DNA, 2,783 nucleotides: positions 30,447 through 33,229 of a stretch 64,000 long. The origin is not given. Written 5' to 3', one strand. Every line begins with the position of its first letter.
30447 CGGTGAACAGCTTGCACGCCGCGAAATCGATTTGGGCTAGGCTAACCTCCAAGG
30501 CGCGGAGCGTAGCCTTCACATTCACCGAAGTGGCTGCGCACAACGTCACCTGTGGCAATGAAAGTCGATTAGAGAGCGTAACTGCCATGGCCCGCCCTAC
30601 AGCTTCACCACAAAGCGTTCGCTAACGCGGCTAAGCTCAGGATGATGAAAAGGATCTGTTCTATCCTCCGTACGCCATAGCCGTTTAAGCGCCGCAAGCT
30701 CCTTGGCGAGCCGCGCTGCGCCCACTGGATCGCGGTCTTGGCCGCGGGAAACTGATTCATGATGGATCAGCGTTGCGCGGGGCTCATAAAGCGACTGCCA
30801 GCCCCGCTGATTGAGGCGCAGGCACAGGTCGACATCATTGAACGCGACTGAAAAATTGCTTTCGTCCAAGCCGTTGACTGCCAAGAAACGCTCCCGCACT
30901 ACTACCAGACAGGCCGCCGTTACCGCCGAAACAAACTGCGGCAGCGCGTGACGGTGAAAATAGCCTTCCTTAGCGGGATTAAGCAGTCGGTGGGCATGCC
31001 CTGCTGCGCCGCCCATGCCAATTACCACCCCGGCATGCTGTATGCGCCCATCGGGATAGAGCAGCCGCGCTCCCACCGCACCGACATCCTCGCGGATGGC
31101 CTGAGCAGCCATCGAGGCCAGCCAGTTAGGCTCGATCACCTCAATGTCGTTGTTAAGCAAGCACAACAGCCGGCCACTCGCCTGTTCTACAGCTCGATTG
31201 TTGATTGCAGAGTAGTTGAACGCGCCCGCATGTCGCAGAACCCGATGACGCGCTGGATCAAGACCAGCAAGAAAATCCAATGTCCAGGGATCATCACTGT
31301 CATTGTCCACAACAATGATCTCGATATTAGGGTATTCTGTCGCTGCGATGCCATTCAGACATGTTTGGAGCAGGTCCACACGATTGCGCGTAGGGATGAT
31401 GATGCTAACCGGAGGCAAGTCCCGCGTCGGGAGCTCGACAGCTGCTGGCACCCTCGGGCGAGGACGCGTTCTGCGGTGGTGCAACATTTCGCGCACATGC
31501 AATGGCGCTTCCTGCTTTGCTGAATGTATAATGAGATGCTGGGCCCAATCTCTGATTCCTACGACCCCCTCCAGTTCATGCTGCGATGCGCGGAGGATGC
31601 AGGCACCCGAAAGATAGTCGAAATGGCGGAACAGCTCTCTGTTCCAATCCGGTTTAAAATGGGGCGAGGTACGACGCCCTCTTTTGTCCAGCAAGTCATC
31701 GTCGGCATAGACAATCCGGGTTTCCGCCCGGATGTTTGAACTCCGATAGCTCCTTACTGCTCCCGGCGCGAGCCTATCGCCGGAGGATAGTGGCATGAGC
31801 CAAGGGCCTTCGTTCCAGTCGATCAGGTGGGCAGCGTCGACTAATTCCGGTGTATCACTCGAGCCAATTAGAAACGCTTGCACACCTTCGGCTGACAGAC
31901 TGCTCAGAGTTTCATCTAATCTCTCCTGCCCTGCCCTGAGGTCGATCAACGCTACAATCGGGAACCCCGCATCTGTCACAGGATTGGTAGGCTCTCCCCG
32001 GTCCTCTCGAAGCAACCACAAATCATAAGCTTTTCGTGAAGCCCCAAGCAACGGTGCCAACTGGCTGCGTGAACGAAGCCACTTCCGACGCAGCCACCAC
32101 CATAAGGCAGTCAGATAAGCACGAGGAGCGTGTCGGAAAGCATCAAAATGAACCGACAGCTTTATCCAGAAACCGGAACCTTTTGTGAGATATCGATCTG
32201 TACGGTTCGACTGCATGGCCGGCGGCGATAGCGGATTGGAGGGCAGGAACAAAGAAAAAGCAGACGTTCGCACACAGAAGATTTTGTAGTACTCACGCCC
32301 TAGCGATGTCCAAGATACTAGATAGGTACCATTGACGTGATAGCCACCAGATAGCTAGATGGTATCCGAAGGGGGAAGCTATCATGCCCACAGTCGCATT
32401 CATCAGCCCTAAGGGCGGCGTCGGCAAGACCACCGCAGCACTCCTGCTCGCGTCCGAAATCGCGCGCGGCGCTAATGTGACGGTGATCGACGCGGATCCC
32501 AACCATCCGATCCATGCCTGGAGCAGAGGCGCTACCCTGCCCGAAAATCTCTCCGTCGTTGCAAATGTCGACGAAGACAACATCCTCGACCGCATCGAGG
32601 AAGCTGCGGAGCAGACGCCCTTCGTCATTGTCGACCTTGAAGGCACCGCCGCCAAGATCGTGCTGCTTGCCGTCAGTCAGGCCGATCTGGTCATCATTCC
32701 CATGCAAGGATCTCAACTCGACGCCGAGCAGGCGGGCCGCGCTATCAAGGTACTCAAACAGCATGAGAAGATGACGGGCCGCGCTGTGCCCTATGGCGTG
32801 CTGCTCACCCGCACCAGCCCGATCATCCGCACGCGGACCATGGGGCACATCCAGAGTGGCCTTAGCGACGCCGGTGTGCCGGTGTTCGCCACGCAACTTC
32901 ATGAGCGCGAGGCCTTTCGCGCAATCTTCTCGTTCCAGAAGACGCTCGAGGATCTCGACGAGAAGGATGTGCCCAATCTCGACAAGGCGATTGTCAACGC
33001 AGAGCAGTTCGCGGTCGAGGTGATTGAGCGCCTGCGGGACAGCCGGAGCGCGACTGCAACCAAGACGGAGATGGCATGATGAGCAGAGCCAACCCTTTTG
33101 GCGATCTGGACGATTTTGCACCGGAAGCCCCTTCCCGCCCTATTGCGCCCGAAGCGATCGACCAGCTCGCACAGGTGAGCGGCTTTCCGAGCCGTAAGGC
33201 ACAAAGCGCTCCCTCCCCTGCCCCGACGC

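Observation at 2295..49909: A ~28-bp AT-rich composite motif recurs at seven intergenic junctions and divides the plasmid into cassettes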

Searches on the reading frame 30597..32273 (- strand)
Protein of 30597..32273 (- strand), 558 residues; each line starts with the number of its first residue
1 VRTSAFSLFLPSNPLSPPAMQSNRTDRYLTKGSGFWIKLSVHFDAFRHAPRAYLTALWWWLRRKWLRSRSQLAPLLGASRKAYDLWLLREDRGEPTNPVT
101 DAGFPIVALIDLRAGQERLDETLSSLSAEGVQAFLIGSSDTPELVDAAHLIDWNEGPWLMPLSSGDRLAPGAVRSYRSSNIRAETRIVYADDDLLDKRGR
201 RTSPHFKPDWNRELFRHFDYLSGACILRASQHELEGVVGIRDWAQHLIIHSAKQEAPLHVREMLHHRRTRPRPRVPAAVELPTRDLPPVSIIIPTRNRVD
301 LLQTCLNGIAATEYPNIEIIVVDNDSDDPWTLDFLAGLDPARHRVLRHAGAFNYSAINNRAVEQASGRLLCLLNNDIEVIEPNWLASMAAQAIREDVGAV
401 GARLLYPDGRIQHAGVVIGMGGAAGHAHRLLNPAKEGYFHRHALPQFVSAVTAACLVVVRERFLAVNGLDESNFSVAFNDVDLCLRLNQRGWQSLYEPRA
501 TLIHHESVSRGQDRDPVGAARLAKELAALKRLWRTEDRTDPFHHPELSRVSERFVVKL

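Call 7: search_protein_families(library=pfam, proteins=[window:30597-32273:-])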
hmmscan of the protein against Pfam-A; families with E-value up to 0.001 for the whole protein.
window:30597-32273:- (558 aa): 3 families
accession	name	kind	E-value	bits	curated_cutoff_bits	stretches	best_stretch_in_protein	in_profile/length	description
PF00535.33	Glycos_transf_2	-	5e-17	62.8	23.3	1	290-409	1-121/168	Glycosyl transferase family 2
PF13641.12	Glyco_tranf_2_3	-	1.2e-12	48.7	27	1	287-504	1-211/230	Glycosyltransferase like family 2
PF10111.15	Glyco_tranf_2_2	-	9.5e-06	25.7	27.3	1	291-490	2-202/276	Glycosyltransferase like family 2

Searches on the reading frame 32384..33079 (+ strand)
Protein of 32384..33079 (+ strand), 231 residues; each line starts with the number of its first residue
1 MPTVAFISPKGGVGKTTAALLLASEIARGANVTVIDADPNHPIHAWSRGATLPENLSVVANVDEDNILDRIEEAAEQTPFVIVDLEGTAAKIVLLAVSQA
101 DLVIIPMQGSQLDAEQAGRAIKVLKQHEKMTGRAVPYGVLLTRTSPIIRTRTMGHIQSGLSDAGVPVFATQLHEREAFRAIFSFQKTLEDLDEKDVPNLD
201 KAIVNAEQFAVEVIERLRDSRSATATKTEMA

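Call 7: search_protein_families(library=pfam, proteins=[window:32384-33079:+])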
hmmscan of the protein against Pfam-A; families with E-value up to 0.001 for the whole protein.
window:32384-33079:+ (231 aa): 7 families
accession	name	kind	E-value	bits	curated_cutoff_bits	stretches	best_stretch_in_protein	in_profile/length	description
PF07015.17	VirC1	-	8.2e-17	61.7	24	1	1-182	1-186/231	VirC1 protein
PF01656.29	CbiA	-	3.3e-12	46.9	25.4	1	4-182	1-119/125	CobQ/CobB/MinD/ParA nucleotide binding domain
PF13614.12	AAA_31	-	1.5e-10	41.7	27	1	3-40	3-41/177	AAA domain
PF09140.17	MipZ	-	3.3e-09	36.9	20.7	1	62-118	82-140/262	ATPase MipZ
PF10609.15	ParA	-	1.4e-05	25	27.1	1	4-38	6-41/246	NUBPL iron-transfer P-loop NTPase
PF02374.21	ArsA_ATPase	-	7.7e-05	22.5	24.3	1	4-43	3-43/305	Anion-transporting ATPase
PF06414.18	Zeta_toxin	-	0.0006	19.8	22.3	0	2-49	16-63/199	Zeta toxin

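Call 18: search_protein_families(library=ncbifam, proteins=[window:32384-33079:+], max_evalue=0.01)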
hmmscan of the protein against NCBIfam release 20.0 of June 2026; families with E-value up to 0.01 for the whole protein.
window:32384-33079:+ (231 aa): 12 families
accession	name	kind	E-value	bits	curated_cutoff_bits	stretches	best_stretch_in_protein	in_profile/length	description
NF041546.1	ParA_partition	equivalog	1.4e-33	116.2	180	1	3-182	1-178/203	ParA family partition ATPase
NF010423.0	PRK13849.1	equivalog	2e-17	63.3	313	1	1-181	1-185/231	conjugal transfer ATPase VirC1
NF047398.1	AAA_KGGVGR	domain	3.8e-09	37.1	90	1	1-110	2-102/190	KGGVGR-motif variant AAA ATPase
TIGR01969.1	minD_arch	subfamily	9.1e-05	21.7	201.75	1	3-38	2-38/251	cell division ATPase MinD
TIGR01968.1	minD_bact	equivalog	0.00021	20.7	212.9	1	5-38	5-39/261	septum site-determining protein MinD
TIGR03371.1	cellulose_yhjQ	equivalog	0.00028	20.5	157.85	1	1-40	1-41/246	cellulose biosynthesis protein BcsQ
TIGR04291.1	arsen_driv_ArsA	equivalog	0.00035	19.4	650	1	6-71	324-387/565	arsenical pump-driving ATPase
TIGR03815.1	CpaE_hom_Actino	equivalog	0.00038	19.7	154.45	1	3-40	113-151/340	septum site-determining protein Ssd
NF041136.1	MrpORP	equivalog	0.00063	19.1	450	1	5-38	9-43/365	iron-sulfur cluster carrier protein MrpORP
TIGR03453.1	partition_RepA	equivalog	0.0011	17.8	348.45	0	4-43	107-147/387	plasmid partitioning protein RepA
TIGR00345.1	GET3_arsA_TRC40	subfamily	0.0014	18.2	135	1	6-43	1-39/299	TRC40/GET3/ArsA family transport-energizing ATPase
NF008669.0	PRK11670.1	equivalog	0.0031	16.5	348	1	4-41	110-148/369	iron-sulfur cluster carrier protein ApbC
